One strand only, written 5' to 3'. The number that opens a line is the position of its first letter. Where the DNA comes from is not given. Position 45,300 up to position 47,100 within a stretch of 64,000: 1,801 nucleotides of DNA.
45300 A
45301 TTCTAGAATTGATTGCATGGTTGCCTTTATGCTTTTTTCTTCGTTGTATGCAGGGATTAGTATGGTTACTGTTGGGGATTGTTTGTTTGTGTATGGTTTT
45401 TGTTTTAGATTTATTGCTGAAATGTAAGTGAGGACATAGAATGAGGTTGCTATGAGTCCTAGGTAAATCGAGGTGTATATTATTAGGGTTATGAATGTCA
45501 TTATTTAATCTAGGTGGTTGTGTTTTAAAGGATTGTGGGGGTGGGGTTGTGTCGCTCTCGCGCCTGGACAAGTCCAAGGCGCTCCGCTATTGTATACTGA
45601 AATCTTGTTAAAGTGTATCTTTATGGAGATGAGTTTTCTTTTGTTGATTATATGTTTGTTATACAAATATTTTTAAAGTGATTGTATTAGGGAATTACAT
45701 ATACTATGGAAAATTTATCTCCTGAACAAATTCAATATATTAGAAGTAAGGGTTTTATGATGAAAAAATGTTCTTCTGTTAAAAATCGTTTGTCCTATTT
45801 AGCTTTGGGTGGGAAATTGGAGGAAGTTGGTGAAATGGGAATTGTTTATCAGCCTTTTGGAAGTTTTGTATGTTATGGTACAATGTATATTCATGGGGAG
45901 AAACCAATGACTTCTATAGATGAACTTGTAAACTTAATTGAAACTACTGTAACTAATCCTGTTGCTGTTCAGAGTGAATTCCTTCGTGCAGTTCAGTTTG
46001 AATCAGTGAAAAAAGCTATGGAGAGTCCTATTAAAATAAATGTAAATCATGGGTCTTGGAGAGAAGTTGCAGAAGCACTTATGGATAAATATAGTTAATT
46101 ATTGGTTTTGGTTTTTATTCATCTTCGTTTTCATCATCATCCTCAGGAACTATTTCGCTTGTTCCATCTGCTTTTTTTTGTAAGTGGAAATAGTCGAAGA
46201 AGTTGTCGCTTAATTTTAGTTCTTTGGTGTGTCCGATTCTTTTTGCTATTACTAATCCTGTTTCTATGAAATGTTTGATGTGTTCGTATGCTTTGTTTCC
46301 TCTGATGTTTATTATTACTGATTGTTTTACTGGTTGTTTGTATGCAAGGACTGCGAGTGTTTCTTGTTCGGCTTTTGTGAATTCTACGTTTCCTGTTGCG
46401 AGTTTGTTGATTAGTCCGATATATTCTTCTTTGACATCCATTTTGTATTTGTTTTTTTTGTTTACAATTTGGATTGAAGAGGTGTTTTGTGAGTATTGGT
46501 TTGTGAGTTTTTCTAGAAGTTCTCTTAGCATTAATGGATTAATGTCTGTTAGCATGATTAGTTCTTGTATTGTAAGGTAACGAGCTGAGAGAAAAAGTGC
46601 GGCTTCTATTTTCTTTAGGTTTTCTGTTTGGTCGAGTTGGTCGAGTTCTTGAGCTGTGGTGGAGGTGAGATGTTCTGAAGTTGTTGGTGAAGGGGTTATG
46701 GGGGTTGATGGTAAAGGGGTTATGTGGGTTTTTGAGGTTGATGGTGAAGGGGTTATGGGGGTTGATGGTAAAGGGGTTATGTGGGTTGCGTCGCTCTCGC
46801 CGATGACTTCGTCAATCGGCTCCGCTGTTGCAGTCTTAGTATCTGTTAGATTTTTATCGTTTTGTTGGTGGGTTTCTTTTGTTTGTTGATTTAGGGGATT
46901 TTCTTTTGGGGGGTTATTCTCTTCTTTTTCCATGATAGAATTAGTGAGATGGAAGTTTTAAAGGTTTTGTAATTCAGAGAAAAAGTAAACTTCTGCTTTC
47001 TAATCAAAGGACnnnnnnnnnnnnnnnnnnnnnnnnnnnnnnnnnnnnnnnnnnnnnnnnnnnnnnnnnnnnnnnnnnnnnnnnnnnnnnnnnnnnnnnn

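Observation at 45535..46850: GC-rich hairpin and tandem-repeat element embedded in the annotated N-terminus of ScpB, with a sister copy 1.2 kb upstream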

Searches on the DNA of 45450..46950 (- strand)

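Call 29: build_rna_model(alignment_id=A3, structure=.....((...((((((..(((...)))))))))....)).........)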
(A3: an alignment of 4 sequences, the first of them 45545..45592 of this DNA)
Model R1 built from alignment A3 (4 sequences, 48 columns); structure: as given.
model positions 47; base pairs 11; branch points 0; effective number of sequences 4; information 1.015 bits per position. Calibrated on 0.2 Mb of random sequence (short: E-values are rough).
structure used (alignment columns):
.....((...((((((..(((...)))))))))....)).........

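Call 30: search_with_rna_model(model_id=R1, source=window, filters=off, max_evalue=10, show_alignments=8)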
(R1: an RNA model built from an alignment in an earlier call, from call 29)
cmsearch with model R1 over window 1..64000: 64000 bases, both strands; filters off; matches with E-value up to 10: 24.
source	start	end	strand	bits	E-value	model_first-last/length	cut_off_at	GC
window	46784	46830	-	63.9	9.1e-19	1-47/47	no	0.62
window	8233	8279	+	63.6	1.2e-18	1-47/47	no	0.51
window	45545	45592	-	60.3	1.6e-17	1-47/47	no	0.62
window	41063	41095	-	30.4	1.7e-07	6-38/47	no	0.64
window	38148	38178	-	27.6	1.5e-06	7-37/47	no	0.58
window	27399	27442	-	14.8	0.029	1-47/47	no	0.39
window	34284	34329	-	10.7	0.69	1-47/47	no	0.41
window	34108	34161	-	9.7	1.6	1-47/47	no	0.44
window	2279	2303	-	8.9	2.9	1-47/47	no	0.44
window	19409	19455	-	8.7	3.4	1-47/47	no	0.43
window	58528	58543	-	7.9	6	1-47/47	no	0.25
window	21158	21185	+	7.9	6.2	1-47/47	no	0.29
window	11726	11753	-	7.9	6.4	1-47/47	no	0.5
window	17359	17378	-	7.8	6.6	1-47/47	no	0.3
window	15712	15748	-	7.7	7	1-47/47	no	0.41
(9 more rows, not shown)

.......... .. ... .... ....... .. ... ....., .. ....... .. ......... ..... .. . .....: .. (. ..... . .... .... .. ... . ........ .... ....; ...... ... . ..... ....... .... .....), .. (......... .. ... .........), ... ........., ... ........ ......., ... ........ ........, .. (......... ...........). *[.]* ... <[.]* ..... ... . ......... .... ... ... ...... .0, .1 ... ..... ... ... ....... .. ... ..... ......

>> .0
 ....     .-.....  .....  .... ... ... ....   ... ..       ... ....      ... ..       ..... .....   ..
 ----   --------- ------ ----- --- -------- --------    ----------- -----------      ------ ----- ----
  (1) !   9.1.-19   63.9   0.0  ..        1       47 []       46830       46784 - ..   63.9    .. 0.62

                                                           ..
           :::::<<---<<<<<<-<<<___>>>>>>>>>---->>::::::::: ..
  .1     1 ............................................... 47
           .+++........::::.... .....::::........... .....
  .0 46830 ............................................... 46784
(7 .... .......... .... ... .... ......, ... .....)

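Call 40: search_with_rna_model(model_id=R1, sources=[L141, L140, L142, L003], filters=off, max_evalue=1, show_alignments=6)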
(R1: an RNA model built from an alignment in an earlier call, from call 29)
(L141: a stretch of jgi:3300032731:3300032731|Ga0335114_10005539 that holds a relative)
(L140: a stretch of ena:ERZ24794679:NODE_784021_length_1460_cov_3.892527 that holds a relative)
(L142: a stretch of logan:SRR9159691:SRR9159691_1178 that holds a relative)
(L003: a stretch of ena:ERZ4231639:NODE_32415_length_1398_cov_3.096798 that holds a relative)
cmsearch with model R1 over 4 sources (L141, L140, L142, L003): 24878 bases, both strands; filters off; matches with E-value up to 1: 2.
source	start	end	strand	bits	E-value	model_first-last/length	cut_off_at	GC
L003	597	643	+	64.8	1.8e-19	1-47/47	no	0.47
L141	8590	8613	-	9.1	0.98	1-47/47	no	0.25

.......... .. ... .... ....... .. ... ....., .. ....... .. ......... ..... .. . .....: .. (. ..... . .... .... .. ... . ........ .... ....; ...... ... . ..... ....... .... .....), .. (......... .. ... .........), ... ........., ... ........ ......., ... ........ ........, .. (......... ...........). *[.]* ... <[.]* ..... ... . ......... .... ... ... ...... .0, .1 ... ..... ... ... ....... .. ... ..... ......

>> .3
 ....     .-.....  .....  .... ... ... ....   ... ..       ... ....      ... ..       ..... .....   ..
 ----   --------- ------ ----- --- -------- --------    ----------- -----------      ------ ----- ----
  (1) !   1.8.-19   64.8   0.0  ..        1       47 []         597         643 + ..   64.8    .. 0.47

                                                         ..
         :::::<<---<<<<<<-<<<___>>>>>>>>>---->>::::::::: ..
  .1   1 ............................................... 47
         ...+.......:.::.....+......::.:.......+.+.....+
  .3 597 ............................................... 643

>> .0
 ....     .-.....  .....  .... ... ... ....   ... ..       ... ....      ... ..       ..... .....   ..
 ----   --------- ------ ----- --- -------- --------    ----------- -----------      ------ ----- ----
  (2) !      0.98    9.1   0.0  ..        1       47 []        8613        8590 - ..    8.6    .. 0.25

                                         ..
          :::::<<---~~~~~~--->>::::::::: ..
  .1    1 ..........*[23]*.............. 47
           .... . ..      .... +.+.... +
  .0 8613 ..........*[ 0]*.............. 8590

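Call 47: search_rna_families(source=window, start=45450, end=46950, threshold=evalue, max_evalue=10, show_alignments=3)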
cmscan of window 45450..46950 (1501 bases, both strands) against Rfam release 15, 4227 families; matches with E-value up to 10: 3.
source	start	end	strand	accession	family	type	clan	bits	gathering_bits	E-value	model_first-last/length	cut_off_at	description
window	45750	45788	+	RF00342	snoZ40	Gene; snRNA; snoRNA; CD-box;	-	16.1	50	7.4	1-73/73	no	Small nucleolar RNA Z40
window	45972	46067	-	RF02181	ST7-AS2_1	Gene; lncRNA;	-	15.4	80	3.6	1-72/72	no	ST7 antisense RNA 2 conserved region 1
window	46632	46688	+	RF01630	ceN40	Gene; snRNA; snoRNA; CD-box;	-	13.9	35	4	1-123/123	no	Nematode snoRNA ceN40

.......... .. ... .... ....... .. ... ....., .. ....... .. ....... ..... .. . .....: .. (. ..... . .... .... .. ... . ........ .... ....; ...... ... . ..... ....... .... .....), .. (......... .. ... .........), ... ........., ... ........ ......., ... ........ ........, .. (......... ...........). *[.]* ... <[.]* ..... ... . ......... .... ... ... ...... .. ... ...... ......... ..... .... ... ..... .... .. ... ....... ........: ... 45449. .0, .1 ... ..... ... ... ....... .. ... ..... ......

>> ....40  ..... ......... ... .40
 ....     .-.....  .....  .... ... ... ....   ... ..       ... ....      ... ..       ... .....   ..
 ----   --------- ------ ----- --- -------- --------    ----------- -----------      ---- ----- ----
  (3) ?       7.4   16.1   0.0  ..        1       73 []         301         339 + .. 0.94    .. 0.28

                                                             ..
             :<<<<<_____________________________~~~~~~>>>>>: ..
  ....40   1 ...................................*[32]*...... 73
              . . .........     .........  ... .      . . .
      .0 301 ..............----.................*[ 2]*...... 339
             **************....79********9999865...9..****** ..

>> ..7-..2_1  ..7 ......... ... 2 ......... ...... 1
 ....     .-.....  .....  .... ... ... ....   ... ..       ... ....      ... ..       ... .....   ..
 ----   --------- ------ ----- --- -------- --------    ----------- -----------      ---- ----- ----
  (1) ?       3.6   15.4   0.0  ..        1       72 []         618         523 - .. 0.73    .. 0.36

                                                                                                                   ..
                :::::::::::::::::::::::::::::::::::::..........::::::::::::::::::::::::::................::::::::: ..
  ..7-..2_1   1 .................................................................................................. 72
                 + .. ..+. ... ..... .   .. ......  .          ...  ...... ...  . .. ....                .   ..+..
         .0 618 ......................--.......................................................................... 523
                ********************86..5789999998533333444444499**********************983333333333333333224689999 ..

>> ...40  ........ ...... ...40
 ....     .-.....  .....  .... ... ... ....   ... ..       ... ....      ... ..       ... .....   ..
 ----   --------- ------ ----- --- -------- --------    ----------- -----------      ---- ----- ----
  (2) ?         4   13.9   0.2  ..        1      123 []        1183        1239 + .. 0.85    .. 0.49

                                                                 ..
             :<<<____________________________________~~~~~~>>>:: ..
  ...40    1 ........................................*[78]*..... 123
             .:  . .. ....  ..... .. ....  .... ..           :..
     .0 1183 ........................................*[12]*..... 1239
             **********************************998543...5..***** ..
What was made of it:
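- On Any Rfam 15 family: Nothing overlaps the copies at E<=10 in 45450-46950 (call 47).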

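Call 58: build_rna_model(alignment_id=A7, structure=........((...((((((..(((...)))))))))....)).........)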
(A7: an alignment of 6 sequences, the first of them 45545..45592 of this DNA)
Model R2 built from alignment A7 (6 sequences, 51 columns); structure: as given.
model positions 47; base pairs 11; branch points 0; effective number of sequences 6; information 0.984 bits per position. Calibrated on 0.2 Mb of random sequence (short: E-values are rough).
structure used (alignment columns):
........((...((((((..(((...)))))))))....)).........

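Call 59: search_with_rna_model(model_id=R2, sources=[L144, L145, L146, L147, L141, L143], filters=off, max_evalue=1, show_alignments=8)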
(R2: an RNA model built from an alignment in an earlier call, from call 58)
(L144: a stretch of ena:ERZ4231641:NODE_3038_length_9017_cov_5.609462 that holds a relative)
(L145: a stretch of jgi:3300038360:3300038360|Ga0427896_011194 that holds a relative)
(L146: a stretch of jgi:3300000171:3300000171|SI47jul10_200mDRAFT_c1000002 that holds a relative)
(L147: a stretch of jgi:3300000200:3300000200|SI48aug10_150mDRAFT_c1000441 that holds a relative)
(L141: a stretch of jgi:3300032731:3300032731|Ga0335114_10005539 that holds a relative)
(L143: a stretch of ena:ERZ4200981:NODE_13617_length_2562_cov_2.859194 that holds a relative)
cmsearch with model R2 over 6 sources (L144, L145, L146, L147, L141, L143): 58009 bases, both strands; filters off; matches with E-value up to 1: 1.
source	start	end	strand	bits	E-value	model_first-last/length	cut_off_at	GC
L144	1413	1458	-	10.7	0.94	1-47/47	no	0.33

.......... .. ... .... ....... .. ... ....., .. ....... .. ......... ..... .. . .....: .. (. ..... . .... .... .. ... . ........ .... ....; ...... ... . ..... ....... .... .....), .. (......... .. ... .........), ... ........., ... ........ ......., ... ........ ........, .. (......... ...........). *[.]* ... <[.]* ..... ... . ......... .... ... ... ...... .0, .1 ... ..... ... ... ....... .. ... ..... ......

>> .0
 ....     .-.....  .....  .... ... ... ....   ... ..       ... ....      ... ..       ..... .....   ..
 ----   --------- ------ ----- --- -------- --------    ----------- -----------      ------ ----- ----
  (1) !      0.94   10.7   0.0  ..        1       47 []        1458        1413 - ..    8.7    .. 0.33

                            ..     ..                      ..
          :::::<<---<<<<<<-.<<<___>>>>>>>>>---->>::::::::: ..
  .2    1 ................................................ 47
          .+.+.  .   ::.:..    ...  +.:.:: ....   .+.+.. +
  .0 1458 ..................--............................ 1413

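Call 60: search_with_rna_model(model_id=R2, source=window, filters=off, max_evalue=1, show_alignments=0)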
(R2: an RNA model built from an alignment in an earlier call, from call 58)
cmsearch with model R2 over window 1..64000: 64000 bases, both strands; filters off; matches with E-value up to 1: 5.
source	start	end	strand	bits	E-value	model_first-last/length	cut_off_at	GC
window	8233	8279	+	59.9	5.1e-14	1-47/47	no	0.51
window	46784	46830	-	58.8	1e-13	1-47/47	no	0.62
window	45545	45592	-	53.5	2.8e-12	1-47/47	no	0.62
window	41056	41100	-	49.4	3.5e-11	1-47/47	no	0.6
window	38140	38184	-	44.8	6.4e-10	1-47/47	no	0.58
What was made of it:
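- Five copies score 45-64 bits and the next hit is below 11 bits (calls 30, 60). All six copies are structurally intact although their stems differ at 1-4 of 6 positions, and no decayed copies were found (call 60). Three further copies lie 5-38 kb away and one lies in another species, all with E-values of 1e-10 to 1e-19 (calls 30, 40, 60).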

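Call 71: search_with_rna_model(model_id=R2, sources=[L149, L148], filters=off, max_evalue=1, show_alignments=5)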
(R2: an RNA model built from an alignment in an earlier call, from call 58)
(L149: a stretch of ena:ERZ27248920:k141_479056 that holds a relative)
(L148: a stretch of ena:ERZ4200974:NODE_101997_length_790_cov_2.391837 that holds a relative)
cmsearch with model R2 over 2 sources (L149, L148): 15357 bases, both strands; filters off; matches with E-value up to 1: 1.
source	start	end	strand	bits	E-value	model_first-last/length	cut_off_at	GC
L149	13122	13158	-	9.2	0.63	1-47/47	no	0.27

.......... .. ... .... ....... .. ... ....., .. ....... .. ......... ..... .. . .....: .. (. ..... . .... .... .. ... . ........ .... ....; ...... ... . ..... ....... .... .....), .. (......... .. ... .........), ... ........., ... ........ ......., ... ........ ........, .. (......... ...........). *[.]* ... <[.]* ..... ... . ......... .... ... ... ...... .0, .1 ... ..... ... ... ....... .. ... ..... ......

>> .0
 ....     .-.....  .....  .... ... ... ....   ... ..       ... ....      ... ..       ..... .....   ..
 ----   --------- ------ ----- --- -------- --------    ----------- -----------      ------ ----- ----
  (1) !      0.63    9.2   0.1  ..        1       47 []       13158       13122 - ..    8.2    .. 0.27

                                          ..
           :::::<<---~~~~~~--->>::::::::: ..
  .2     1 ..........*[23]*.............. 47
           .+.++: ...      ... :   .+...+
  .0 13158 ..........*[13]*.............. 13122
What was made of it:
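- No copy in about 60 kb of non-redundant DNA from five relatives (78-87% protein identity), including the topoisomerase I 3' end of an 87% relative (calls 40, 59, 71).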

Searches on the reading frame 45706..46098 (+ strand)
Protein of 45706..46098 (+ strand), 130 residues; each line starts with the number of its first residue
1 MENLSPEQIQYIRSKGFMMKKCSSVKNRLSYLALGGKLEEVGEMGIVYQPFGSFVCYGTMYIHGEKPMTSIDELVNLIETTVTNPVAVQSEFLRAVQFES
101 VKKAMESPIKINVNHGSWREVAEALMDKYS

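Call 10: search_protein_families(library=pfam, proteins=[window:45706-46098:+], max_evalue=0.01)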
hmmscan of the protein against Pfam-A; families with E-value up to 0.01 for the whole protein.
window:45706-46098:+ (130 aa): 0 families
